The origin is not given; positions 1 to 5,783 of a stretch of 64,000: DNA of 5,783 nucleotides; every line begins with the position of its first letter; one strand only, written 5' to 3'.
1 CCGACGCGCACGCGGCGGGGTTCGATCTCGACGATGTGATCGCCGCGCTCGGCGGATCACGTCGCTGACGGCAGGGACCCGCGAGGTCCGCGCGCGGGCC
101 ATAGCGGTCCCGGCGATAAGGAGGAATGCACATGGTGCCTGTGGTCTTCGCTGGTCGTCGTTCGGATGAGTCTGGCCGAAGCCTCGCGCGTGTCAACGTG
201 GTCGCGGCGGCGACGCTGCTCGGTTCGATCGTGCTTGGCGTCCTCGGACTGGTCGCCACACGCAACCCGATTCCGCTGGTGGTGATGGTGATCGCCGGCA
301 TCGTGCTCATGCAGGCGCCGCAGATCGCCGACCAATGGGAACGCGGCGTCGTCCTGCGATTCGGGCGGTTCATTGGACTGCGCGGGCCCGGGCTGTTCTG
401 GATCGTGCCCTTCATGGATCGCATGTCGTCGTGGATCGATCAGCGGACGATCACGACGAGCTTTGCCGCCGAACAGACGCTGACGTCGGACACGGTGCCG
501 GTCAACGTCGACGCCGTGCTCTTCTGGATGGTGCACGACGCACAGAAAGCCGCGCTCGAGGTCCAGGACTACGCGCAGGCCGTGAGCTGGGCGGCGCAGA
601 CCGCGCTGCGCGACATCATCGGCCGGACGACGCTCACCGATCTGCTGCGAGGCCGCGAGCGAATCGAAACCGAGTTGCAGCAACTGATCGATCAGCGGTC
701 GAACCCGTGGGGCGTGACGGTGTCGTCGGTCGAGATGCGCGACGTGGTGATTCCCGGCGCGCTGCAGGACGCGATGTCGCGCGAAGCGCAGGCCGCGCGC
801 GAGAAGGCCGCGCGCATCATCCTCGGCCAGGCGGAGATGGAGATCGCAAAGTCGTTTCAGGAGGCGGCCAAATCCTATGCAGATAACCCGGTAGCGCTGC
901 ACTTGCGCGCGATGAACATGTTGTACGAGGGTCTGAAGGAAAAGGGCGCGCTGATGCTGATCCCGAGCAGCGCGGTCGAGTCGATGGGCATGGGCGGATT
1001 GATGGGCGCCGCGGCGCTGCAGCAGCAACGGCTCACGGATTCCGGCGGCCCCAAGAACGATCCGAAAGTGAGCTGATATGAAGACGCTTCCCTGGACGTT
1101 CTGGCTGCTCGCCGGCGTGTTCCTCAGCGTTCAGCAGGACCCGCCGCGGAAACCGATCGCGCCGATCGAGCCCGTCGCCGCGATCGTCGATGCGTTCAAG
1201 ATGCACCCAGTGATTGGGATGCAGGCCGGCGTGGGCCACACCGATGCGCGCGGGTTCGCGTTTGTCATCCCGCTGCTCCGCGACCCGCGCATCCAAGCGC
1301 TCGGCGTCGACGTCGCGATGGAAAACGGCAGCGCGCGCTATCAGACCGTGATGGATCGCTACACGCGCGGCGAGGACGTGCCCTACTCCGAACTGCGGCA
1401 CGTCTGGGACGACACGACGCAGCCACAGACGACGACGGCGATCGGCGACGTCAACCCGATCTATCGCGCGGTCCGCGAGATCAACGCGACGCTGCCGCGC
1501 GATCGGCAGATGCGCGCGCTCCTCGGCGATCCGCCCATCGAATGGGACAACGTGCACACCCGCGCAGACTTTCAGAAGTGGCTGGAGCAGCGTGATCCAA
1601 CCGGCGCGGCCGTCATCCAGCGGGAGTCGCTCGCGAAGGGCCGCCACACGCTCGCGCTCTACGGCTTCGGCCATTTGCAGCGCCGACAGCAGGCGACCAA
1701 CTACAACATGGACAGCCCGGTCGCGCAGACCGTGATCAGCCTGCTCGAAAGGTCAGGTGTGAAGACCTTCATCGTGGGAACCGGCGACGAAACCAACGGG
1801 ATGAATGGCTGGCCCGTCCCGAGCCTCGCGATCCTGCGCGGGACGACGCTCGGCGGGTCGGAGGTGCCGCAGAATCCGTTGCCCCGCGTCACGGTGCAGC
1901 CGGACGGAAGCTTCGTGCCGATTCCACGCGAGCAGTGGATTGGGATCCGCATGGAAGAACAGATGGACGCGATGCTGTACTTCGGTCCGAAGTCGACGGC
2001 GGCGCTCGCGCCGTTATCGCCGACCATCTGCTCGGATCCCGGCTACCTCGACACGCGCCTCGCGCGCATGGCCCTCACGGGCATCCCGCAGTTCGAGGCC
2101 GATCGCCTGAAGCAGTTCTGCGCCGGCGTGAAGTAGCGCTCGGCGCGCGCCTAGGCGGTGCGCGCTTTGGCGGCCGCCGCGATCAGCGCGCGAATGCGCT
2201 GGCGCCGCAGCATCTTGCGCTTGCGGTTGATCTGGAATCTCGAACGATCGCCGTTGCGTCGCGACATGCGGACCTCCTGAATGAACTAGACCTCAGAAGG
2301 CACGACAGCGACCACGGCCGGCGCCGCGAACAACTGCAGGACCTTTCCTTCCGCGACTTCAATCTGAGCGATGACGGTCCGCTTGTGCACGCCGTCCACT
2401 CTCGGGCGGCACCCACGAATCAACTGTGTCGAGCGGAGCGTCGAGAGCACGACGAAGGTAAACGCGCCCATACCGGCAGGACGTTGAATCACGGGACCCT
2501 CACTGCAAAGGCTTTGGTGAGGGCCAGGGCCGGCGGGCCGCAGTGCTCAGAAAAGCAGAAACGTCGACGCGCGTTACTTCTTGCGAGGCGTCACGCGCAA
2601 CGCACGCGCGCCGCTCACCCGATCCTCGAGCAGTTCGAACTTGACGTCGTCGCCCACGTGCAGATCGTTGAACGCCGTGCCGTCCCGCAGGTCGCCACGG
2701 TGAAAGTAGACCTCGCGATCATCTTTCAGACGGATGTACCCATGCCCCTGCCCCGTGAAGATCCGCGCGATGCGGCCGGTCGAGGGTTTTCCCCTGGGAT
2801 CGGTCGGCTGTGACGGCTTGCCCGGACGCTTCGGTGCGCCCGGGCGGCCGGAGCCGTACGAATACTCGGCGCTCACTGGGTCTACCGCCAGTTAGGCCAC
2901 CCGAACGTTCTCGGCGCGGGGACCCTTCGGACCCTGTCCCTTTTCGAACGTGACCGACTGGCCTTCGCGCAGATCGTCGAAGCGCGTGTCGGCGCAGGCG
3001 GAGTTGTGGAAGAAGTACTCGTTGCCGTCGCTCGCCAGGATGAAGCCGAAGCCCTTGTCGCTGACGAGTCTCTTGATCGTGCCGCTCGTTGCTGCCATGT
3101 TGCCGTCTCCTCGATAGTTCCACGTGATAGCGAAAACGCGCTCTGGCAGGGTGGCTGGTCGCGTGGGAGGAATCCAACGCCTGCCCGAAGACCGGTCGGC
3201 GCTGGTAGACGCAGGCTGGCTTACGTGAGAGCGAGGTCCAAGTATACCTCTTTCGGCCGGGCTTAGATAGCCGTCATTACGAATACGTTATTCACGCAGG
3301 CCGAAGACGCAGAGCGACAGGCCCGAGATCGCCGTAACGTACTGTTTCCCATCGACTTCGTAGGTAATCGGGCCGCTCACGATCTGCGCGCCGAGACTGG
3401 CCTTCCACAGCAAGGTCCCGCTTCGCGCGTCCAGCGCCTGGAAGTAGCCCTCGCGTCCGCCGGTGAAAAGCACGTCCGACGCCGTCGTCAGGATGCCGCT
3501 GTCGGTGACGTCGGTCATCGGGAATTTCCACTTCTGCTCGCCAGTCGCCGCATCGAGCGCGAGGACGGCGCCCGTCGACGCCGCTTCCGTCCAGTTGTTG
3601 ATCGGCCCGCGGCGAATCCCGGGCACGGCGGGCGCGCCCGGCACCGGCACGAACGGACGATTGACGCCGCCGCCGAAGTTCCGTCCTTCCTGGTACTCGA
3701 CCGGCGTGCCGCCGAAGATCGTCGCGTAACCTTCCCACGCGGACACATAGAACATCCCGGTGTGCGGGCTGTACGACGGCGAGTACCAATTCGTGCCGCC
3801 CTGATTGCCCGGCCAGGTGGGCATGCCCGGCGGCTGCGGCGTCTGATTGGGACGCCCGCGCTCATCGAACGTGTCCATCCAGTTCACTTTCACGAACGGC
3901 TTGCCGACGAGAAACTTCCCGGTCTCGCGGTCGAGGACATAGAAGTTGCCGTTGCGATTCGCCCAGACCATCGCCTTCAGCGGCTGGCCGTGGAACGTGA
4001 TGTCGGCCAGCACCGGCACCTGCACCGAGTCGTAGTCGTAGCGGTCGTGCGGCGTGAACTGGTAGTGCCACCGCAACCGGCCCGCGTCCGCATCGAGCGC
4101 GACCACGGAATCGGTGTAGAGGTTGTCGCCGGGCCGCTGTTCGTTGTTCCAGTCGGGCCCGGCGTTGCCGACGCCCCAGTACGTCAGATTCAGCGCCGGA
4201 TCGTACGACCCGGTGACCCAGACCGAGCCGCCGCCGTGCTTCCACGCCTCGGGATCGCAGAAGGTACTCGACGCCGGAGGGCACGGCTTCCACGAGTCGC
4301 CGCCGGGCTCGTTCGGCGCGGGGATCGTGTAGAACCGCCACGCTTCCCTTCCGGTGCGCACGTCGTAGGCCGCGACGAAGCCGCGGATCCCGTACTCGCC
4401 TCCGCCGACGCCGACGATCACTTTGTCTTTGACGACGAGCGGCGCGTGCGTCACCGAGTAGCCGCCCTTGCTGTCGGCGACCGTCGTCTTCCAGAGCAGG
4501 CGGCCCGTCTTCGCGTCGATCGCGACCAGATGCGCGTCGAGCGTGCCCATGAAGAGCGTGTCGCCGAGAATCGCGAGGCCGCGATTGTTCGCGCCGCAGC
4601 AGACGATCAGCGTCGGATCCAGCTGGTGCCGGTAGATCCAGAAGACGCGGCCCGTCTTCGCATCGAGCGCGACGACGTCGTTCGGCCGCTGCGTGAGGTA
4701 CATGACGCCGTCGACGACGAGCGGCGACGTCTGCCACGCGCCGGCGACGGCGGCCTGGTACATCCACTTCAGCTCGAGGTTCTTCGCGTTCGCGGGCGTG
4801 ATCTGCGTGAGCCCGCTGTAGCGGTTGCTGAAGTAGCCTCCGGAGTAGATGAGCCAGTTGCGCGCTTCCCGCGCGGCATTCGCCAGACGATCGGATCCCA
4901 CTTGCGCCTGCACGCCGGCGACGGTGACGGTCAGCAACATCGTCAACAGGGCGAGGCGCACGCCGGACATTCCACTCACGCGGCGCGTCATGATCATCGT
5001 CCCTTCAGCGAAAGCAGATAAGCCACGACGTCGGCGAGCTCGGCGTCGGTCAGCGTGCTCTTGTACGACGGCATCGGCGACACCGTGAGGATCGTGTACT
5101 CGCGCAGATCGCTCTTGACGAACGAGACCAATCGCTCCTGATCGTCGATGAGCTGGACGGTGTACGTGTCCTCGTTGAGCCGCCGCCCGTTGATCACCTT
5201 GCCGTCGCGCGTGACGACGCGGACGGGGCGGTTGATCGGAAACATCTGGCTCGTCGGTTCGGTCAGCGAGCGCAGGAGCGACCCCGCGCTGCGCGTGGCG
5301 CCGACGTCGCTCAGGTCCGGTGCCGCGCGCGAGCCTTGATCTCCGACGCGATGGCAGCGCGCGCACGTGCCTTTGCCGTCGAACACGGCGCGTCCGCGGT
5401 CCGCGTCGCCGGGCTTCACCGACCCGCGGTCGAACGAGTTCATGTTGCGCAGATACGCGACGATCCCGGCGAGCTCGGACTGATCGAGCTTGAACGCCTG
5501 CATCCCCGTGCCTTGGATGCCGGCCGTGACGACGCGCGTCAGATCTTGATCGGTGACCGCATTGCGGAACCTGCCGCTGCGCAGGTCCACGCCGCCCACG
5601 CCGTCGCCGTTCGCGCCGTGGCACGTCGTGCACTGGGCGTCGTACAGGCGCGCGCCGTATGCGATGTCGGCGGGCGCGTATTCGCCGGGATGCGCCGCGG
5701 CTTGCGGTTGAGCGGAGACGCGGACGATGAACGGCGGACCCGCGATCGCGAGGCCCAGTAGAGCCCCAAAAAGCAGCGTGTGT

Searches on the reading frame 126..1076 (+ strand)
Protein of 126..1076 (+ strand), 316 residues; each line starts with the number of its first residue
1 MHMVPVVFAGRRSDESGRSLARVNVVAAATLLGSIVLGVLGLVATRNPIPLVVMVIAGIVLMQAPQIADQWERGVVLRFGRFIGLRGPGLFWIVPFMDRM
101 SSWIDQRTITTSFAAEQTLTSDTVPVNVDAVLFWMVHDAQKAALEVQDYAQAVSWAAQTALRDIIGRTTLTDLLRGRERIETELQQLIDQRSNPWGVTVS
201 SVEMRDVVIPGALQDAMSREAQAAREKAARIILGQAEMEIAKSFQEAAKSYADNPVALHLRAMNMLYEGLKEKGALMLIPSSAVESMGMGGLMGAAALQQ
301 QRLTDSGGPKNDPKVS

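Call 72: search_protein_families(library=pfam, proteins=[window:126-1076:+], max_evalue=0.00001)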
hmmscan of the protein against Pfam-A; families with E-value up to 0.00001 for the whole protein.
window:126-1076:+ (316 aa): 1 family
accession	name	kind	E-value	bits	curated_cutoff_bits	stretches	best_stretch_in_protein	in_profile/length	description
PF01145.31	Band_7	-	1.6e-37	129.7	23.6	1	67-237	2-175/176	SPFH domain / Band 7 family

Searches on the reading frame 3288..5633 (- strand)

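Call 72: search_protein_families(library=pfam, proteins=[window:3288-5633:-], max_evalue=0.00001)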
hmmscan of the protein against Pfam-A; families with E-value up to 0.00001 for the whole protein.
window:3288-5633:- (781 aa): 3 families
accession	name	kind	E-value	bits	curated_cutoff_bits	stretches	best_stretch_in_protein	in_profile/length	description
PF01011.28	PQQ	-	4e-86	290.5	26.7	2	260-596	1-356/595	Glucose/ethanol/alcohol dehydrogenase, beta-propeller domain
PF13360.13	PQQ_2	-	2.1e-32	113.1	27.6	2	278-433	45-194/233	Outer membrane protein assembly factor BamB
PF13570.13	Beta-prop_ACSF4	-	2.5e-16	60.5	133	1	687-775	70-159/329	Beta-alanine-activating enzyme, beta-propeller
